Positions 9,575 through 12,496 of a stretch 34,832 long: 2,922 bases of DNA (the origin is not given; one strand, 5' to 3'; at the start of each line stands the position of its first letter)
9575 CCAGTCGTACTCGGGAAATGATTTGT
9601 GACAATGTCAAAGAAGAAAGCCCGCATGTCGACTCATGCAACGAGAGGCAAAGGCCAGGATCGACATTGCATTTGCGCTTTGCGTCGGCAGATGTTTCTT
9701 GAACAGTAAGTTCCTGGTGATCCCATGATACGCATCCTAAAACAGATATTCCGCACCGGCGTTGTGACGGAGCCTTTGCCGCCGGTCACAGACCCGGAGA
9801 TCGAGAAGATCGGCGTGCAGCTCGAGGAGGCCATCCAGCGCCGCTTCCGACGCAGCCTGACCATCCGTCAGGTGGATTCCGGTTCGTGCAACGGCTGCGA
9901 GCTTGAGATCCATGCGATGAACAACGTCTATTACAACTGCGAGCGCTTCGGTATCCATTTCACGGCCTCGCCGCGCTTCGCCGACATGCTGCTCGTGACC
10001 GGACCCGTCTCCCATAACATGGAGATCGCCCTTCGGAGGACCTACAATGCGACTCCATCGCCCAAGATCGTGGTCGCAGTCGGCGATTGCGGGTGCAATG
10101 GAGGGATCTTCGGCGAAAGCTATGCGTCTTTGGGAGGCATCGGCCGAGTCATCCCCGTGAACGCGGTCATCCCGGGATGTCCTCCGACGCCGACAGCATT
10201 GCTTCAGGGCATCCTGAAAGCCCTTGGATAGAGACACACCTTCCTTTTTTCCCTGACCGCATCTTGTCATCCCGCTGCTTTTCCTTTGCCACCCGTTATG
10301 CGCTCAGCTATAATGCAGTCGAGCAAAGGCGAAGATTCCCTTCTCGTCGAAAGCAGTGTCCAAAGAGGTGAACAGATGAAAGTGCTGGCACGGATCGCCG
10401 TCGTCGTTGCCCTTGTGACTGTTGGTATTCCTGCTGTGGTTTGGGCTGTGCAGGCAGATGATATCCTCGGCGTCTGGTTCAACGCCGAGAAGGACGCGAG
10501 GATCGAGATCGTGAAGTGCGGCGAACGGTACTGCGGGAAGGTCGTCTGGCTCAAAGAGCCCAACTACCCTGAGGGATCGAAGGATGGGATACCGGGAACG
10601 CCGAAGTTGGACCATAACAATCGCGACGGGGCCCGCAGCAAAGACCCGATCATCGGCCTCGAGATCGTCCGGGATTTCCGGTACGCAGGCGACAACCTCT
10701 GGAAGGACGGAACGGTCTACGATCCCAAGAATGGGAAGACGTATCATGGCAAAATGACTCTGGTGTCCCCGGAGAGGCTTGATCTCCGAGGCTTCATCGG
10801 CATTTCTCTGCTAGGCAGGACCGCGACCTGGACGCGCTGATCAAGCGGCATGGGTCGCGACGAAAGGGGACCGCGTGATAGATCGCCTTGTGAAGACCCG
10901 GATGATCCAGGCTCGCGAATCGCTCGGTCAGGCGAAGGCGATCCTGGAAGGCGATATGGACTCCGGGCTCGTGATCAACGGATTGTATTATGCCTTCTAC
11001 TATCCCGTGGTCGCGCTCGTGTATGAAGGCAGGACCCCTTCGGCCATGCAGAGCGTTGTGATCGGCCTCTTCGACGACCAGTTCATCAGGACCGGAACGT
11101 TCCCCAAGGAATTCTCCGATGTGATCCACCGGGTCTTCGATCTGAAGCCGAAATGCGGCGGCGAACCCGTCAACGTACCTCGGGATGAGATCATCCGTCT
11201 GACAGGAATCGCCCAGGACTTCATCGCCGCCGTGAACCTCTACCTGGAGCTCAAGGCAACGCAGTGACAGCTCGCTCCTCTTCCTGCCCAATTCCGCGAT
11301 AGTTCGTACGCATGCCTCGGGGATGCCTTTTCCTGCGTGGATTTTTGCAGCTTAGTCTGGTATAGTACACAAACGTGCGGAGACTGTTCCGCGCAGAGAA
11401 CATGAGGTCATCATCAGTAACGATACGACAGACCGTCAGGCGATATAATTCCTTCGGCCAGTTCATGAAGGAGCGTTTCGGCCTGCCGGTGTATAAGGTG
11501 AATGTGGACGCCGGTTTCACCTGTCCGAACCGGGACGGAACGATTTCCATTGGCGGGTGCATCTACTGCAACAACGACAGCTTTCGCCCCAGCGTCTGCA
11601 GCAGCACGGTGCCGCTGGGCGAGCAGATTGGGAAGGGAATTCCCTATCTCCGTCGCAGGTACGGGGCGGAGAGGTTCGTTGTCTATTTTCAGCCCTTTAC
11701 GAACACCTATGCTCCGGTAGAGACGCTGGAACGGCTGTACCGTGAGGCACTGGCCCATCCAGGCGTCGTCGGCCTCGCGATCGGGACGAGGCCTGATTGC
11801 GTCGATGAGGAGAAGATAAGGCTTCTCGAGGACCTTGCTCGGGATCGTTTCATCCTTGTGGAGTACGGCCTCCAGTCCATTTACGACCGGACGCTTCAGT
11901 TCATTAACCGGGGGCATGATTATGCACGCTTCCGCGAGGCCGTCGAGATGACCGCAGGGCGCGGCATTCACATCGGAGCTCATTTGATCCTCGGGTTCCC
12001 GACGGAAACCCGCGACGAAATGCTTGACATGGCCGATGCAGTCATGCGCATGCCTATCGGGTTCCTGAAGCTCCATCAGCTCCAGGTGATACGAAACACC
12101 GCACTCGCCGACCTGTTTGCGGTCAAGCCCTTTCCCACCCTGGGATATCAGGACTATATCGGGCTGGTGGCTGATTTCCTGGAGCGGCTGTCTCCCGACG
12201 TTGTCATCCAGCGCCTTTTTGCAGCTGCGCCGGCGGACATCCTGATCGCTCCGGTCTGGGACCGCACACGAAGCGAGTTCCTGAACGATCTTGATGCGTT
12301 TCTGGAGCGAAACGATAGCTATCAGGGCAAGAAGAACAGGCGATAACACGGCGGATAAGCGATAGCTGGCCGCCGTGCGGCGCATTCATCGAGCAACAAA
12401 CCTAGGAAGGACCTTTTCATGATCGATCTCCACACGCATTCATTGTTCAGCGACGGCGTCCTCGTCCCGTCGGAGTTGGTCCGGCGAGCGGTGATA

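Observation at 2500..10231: Six-gene complex-I-like module with an Fe-S cluster but no visible electron-input subunit or maturation genes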

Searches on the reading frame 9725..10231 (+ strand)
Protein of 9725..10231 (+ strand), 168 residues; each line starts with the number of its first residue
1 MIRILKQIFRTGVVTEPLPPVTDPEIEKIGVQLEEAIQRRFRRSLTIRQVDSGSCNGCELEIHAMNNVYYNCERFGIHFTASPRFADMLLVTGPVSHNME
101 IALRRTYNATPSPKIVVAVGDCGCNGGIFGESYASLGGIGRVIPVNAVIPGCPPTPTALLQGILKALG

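Call 3: search_protein_families(library=pfam, proteins=[window:9725-10231:+])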
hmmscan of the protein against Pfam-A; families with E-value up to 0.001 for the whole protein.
window:9725-10231:+ (168 aa): 1 family
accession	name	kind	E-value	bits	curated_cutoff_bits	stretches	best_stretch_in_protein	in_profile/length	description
PF01058.29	Oxidored_q6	-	3.7e-29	101.5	27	1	55-165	1-127/128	NADH ubiquinone oxidoreductase, 20 Kd subunit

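Call 4: search_protein_families(library=ncbifam, proteins=[window:9725-10231:+])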
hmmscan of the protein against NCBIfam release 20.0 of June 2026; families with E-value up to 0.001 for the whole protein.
window:9725-10231:+ (168 aa): 14 families
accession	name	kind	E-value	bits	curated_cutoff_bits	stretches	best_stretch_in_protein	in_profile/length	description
NF005012.1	PRK06411.1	subfamily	3.7e-34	117.7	116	1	48-165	37-153/166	NADH-quinone oxidoreductase subunit NuoB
TIGR01957.1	nuoB_fam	subfamily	8.1e-32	110.1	142.7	1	55-165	26-137/145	NADH-quinone oxidoreductase subunit B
NF011391.0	PRK14816.1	equivalog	1.8e-28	99.5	283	1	54-165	62-172/196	NADH-quinone oxidoreductase subunit B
NF011395.0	PRK14820.1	equivalog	2.8e-27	95.6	263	1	54-165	43-152/180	NADH-quinone oxidoreductase subunit B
NF011390.0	PRK14815.1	equivalog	1.7e-26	92.6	281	1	56-165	43-152/183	NADH dehydrogenase subunit B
NF011394.0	PRK14819.1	equivalog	2.7e-26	92.7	312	1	47-164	33-150/264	NADH-quinone oxidoreductase subunit B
NF011388.0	PRK14813.1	equivalog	1.9e-25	89.9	294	1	57-165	39-148/189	NADH dehydrogenase subunit B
NF011392.0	PRK14817.1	equivalog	1.9e-24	86.3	271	1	57-164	47-154/182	NADH-quinone oxidoreductase subunit B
NF011393.0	PRK14818.1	equivalog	4.3e-24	85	255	1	57-165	42-150/173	NADH dehydrogenase subunit B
NF011389.0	PRK14814.1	equivalog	3.4e-23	82.4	285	1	56-165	43-152/186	NADH dehydrogenase subunit B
NF009808.0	PRK13292.1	equivalog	7.6e-20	70.3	1156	1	58-164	37-143/791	NADH-quinone oxidoreductase subunit B/C/D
TIGR03294.1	FrhG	equivalog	2.5e-06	27.4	245.5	1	86-164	51-138/228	coenzyme F420 hydrogenase subunit gamma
NF045875.1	F420_non_VhuG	exception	0.00025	20.4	450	0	138-164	135-161/286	F420-non-reducing hydrogenase subunit VhuG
NF040836.1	sulfhyd_HydD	equivalog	0.00036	19.8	500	1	53-129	14-95/261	NADPH-dependent hydrogenase/sulfhydrogenase 1 subunit delta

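Call 30: search_solved_structures(query=window:9725-10228:+, max_evalue=0.00001, show_alignments=4)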
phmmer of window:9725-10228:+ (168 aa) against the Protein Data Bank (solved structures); distinct sequences matched with E-value up to 0.00001: 44.
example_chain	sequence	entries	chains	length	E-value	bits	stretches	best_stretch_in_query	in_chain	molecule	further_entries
7z0s_G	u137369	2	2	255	1.9e-36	128.5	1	23-168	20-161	Formate hydrogenlyase subunit 7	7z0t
6cfw_J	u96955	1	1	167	7.7e-35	123.3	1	41-167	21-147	Probable membrane-bound hydrogenase subunit mbhJ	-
6g2j_B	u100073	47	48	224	3.3e-27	98.4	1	25-165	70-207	NADH dehydrogenase [ubiquinone] iron-sulfur protein 7, mitochondrial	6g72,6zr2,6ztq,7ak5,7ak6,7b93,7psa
9ti4_E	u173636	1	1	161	7.2e-27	97.3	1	57-165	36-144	NADH dehydrogenase [ubiquinone] iron-sulfur protein 7, mitochondrial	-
5xtb_C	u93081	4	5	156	7.6e-27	97.2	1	57-165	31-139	NADH dehydrogenase [ubiquinone] iron-sulfur protein 7, mitochondrial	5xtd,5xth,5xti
5ldw_B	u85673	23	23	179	7.9e-27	97.2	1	31-165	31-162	NADH dehydrogenase [ubiquinone] iron-sulfur protein 7, mitochondrial | Mitochondrial complex I, PSST subunit | NADH:ubiquinone oxidoreductase core subunit S7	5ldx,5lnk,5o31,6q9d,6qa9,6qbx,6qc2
7vxu_C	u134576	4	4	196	8.1e-27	97.1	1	27-165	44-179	Complex I-20kD | NADH dehydrogenase [ubiquinone] iron-sulfur protein 7, mitochondrial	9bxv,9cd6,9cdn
5lc5_B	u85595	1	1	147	8.6e-27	97.1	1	57-165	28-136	NADH dehydrogenase [ubiquinone] iron-sulfur protein 7, mitochondrial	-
9w2u_B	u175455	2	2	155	9.5e-27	96.9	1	57-165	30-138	NADH dehydrogenase [ubiquinone] iron-sulfur protein 7, mitochondrial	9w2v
7zd6_6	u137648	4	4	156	9.5e-27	96.9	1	57-165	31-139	NADH dehydrogenase [ubiquinone] iron-sulfur protein 7, mitochondrial | Complex I-20kD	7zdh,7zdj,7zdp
7v2c_C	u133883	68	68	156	1.1e-26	96.8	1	57-165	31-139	NADH dehydrogenase [ubiquinone] iron-sulfur protein 7,mitochondrial | NADH dehydrogenase [ubiquinone] iron-sulfur protein 7, mitochondrial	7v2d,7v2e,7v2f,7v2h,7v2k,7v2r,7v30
5gpn_a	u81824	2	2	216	1.1e-26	96.8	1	27-165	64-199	NADH dehydrogenase [ubiquinone] iron-sulfur protein 7 | NADH dehydrogenase [ubiquinone] iron-sulfur protein 7, mitochondrial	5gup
7zeb_6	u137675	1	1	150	1.1e-26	96.7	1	57-165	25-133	NADH dehydrogenase [ubiquinone] iron-sulfur protein 7, mitochondrial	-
9cwt_C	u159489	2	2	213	1.3e-26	96.5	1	54-165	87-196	NADH dehydrogenase [ubiquinone] iron-sulfur protein 7, mitochondrial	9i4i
7qsd_B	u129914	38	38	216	1.3e-26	96.5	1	31-165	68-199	NADH dehydrogenase [ubiquinone] iron-sulfur protein 7, mitochondrial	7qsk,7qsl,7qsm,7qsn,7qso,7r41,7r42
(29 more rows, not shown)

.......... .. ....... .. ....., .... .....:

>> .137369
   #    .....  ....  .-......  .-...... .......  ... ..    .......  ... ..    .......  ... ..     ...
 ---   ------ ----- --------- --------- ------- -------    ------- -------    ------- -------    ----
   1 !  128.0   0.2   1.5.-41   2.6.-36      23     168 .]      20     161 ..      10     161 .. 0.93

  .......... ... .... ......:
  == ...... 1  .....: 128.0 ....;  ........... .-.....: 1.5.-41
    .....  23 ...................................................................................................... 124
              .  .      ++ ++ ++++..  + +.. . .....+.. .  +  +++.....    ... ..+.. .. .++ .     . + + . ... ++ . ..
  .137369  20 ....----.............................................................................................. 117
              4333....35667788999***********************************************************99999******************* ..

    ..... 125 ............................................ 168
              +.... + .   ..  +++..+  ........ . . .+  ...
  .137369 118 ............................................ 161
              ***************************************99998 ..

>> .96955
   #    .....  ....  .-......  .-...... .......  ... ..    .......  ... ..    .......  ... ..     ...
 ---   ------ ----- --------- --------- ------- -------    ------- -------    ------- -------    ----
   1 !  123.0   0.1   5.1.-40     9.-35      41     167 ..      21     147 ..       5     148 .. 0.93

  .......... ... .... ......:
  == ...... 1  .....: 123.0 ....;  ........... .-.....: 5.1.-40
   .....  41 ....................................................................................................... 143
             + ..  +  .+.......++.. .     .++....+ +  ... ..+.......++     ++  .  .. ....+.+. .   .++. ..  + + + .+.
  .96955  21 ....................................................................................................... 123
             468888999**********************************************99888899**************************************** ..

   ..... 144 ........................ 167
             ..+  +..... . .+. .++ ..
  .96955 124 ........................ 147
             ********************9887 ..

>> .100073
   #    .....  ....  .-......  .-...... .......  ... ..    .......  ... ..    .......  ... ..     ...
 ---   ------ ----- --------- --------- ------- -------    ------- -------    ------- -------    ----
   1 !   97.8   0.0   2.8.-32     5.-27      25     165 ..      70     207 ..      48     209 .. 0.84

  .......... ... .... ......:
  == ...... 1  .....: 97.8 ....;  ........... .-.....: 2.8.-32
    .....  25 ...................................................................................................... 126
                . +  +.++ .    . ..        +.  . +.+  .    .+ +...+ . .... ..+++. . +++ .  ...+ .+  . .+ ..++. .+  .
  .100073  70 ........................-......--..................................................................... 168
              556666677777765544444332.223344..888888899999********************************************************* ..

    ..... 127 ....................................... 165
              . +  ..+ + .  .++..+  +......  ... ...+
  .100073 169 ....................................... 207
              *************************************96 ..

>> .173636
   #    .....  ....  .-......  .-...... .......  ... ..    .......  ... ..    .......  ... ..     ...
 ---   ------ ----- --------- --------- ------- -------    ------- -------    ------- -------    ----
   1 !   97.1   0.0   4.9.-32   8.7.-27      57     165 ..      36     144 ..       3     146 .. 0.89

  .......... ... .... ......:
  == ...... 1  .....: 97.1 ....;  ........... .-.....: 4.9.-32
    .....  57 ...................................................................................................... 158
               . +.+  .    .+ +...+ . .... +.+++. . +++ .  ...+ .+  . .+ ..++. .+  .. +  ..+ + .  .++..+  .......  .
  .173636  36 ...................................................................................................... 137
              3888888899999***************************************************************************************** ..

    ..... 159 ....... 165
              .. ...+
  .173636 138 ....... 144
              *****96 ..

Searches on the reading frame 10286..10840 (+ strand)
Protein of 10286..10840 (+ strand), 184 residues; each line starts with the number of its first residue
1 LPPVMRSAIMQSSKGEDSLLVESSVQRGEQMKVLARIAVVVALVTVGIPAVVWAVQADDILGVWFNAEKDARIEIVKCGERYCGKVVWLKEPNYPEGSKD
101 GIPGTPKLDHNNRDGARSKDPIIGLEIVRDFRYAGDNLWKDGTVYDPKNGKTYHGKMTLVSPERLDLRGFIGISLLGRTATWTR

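Call 3: search_protein_families(library=pfam, proteins=[window:10286-10840:+])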
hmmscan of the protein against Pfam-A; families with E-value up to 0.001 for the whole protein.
window:10286-10840:+ (184 aa): 1 family
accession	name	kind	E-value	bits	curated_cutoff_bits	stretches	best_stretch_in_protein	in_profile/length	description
PF09917.15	DUF2147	-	3.3e-37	128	27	1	62-184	1-112/112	Uncharacterized protein conserved in bacteria (DUF2147)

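Call 4: search_protein_families(library=ncbifam, proteins=[window:10286-10840:+])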
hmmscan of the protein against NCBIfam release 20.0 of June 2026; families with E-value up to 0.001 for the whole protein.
window:10286-10840:+ (184 aa): 0 families

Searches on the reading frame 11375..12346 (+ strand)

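Call 3: search_protein_families(library=pfam, proteins=[window:11375-12346:+])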
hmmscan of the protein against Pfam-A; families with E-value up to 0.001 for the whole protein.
window:11375-12346:+ (323 aa): 2 families
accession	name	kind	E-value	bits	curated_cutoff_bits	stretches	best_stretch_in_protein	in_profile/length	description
PF16199.10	Radical_SAM_C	-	1.4e-21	76.8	31.9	1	230-311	3-84/85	Radical_SAM C-terminal domain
PF04055.27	Radical_SAM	-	5.5e-16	59.6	29.5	1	61-222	10-165/166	Radical SAM superfamily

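Call 4: search_protein_families(library=ncbifam, proteins=[window:11375-12346:+])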
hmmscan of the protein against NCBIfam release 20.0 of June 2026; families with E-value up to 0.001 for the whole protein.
window:11375-12346:+ (323 aa): 16 families
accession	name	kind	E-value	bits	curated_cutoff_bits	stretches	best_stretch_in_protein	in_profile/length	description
TIGR01212.1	TIGR01212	equivalog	1.2e-92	310.3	180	1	23-320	1-299/302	tRNA modification radical SAM protein MnmL/YtqA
TIGR01211.1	ELP3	subfamily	1e-15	57.2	350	1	118-296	178-357/522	tRNA uridine(34) 5-carboxymethylaminomethyl modification radical SAM/GNAT enzyme Elp3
TIGR04013.1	B12_SAM_MJ_1487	hypoth_equivalog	1e-12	47.6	251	1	138-222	247-329/382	TIGR04013 family B12-binding domain/radical SAM domain-containing protein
TIGR03994.1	rSAM_HemZ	equivalog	2.4e-09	36.8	321.4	1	135-245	176-285/401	coproporphyrinogen dehydrogenase HemZ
TIGR00539.1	hemN_rel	equivalog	8.8e-09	34.9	205.4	1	132-248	87-201/361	radical SAM family heme chaperone HemW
NF050148.1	rSAM_ApyD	equivalog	3.8e-08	32.2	750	1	43-243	201-388/645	RiPP biosynthesis radical SAM protein ApyD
NF006065.0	PRK08207.2-4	equivalog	1.9e-07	30.5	922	1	138-243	267-373/484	coproporphyrinogen III oxidase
NF006064.0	PRK08207.2-2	equivalog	5.1e-07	29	504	1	139-242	244-344/465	coproporphyrinogen III oxidase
NF006060.0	PRK08207.1-3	equivalog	2.8e-06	26.4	653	1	138-247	248-355/477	coproporphyrinogen III oxidase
TIGR04014.1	B12_SAM_MJ_0865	equivalog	6.2e-06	25.3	360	1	139-226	252-336/434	methyl-coenzyme M reductase glutamine C-methyltransferase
NF006061.0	PRK08207.1-4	equivalog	8.7e-06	24.8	702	1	102-240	231-372/501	coproporphyrinogen III oxidase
TIGR00089.1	TIGR00089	subfamily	2e-05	23.6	251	1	139-229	230-321/429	MiaB/RimO family radical SAM methylthiotransferase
TIGR01210.1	TIGR01210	equivalog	5.2e-05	22.6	212.15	1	116-207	88-178/313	archaeosine biosynthesis radical SAM protein RaSEA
TIGR01579.1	MiaB-like-C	equivalog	0.00011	21.7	357.05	1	162-234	252-324/416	tRNA (N(6)-L-threonylcarbamoyladenosine(37)-C(2))-methylthiotransferase MtaB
NF006067.1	PRK08208.1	equivalog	0.00015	20.9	380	1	115-225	104-216/427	STM4012 family radical SAM protein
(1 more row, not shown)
